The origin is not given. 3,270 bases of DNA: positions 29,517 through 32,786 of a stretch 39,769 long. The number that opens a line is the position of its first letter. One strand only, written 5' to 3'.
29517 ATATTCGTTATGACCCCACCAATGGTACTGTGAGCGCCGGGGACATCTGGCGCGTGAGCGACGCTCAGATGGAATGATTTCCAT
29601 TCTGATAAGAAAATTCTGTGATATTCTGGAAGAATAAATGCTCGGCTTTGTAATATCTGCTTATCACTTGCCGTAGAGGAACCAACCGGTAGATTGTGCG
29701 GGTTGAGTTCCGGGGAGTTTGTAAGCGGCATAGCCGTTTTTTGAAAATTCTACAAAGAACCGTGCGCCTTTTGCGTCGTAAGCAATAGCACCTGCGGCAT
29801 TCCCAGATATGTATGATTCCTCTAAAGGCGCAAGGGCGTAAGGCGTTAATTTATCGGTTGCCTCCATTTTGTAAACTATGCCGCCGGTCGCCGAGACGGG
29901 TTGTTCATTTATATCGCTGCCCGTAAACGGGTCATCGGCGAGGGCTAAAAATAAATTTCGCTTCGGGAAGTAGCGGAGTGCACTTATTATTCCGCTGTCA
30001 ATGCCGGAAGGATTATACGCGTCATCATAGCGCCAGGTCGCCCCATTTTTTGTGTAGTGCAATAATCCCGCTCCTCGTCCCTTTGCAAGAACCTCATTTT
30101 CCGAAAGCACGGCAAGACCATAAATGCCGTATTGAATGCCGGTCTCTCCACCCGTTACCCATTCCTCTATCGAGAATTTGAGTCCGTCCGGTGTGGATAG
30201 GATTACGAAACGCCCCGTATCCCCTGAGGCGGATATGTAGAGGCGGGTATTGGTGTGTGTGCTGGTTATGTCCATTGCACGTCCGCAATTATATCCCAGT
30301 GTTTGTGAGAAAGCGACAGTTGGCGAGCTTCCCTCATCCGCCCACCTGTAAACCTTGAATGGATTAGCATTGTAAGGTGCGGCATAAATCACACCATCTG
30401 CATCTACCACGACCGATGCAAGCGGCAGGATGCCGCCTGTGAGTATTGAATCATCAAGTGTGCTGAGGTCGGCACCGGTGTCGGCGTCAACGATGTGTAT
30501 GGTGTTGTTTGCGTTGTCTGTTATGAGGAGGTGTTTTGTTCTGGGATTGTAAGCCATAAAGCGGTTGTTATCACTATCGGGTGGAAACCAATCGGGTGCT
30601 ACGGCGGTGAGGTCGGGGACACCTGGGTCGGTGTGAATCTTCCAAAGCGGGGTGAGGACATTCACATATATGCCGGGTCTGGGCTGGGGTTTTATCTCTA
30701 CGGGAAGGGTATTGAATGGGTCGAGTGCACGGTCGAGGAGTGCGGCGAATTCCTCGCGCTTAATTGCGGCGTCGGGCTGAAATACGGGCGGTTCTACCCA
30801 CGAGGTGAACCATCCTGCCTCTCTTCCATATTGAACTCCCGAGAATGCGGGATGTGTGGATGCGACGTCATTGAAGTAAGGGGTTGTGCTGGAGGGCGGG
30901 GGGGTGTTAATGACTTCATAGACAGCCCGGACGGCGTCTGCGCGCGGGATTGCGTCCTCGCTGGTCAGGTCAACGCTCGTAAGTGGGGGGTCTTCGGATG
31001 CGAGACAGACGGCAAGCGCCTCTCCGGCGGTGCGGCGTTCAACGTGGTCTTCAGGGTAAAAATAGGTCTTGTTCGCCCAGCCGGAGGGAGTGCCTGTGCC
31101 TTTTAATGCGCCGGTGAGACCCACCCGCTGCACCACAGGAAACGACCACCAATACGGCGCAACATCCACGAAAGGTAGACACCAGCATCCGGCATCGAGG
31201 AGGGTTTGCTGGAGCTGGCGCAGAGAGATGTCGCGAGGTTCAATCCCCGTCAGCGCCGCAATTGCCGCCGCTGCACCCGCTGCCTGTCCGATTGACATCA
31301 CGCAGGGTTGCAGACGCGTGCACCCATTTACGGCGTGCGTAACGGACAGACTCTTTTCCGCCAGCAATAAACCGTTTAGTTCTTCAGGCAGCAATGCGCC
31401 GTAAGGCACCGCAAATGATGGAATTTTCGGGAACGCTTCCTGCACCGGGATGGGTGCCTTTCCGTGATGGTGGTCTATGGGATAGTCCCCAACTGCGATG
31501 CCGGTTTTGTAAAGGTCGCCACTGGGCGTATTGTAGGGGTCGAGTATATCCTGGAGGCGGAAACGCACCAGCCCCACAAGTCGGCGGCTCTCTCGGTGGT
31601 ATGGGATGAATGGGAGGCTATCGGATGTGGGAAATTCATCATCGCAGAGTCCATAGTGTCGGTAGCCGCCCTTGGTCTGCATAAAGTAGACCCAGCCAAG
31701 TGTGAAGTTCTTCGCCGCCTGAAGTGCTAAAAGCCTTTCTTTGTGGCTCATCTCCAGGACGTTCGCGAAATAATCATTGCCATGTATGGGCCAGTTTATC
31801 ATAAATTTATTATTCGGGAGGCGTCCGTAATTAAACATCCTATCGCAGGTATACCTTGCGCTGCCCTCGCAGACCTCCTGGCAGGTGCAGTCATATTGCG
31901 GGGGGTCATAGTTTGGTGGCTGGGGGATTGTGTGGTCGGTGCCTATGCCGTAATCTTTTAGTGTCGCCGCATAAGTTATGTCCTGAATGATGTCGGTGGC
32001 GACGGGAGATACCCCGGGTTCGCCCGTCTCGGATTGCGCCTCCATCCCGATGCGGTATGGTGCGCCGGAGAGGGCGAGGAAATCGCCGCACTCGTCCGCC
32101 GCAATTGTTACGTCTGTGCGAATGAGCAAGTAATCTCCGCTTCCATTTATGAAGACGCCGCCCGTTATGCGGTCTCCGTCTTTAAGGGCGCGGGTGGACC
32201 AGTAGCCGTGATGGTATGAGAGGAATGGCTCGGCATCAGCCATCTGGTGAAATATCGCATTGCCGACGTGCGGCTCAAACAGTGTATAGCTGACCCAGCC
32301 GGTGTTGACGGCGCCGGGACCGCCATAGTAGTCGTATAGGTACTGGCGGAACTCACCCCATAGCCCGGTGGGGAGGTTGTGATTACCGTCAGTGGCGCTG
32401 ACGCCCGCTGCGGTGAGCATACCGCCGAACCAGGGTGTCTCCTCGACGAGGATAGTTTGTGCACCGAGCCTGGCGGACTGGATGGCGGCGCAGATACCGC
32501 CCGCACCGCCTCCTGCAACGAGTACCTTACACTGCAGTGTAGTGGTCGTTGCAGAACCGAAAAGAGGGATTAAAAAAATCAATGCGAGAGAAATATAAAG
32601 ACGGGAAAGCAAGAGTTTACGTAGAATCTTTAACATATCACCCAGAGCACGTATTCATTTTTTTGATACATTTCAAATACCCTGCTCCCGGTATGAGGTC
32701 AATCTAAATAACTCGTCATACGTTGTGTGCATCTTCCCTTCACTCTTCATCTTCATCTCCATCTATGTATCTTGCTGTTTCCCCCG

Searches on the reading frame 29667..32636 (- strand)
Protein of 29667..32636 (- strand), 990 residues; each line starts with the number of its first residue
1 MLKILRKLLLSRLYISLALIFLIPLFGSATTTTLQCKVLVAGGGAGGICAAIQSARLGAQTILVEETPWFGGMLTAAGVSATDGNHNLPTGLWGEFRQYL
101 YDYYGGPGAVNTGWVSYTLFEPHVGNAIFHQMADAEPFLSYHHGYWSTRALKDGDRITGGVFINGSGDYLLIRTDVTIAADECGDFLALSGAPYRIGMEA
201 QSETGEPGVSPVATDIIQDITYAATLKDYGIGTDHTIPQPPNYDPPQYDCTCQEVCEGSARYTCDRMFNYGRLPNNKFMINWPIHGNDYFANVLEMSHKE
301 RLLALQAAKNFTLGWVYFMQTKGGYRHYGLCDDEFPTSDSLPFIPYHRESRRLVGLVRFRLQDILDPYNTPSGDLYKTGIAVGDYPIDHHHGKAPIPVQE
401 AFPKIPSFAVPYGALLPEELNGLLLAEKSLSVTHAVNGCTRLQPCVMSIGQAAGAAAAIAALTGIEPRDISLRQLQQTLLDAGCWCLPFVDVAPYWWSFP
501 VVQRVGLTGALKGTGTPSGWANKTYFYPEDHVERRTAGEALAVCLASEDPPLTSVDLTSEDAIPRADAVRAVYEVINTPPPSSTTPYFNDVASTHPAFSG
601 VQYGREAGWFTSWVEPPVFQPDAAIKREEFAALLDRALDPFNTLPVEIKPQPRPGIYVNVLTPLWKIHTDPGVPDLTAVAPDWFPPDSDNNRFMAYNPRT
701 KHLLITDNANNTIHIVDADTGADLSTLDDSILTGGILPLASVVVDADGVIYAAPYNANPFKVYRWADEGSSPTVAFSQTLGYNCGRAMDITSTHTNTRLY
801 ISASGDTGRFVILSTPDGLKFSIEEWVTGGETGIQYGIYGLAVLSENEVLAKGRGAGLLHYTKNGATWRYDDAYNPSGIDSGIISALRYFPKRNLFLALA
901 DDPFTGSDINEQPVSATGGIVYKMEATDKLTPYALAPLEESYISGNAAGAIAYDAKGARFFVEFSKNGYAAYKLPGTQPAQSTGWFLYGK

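Call 85: search_protein_families(library=pfam, proteins=[window:29667-32636:-], max_evalue=0.00001)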
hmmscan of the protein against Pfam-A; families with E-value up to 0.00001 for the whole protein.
window:29667-32636:- (990 aa): 2 families
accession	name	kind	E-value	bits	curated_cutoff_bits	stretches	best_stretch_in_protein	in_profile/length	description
PF12831.13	FAD_oxidored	-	7.3e-91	306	27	1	38-479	2-416/416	FAD dependent oxidoreductase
PF00890.30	FAD_binding_2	-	7.2e-06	25.9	20.4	1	38-78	2-42/414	FAD binding domain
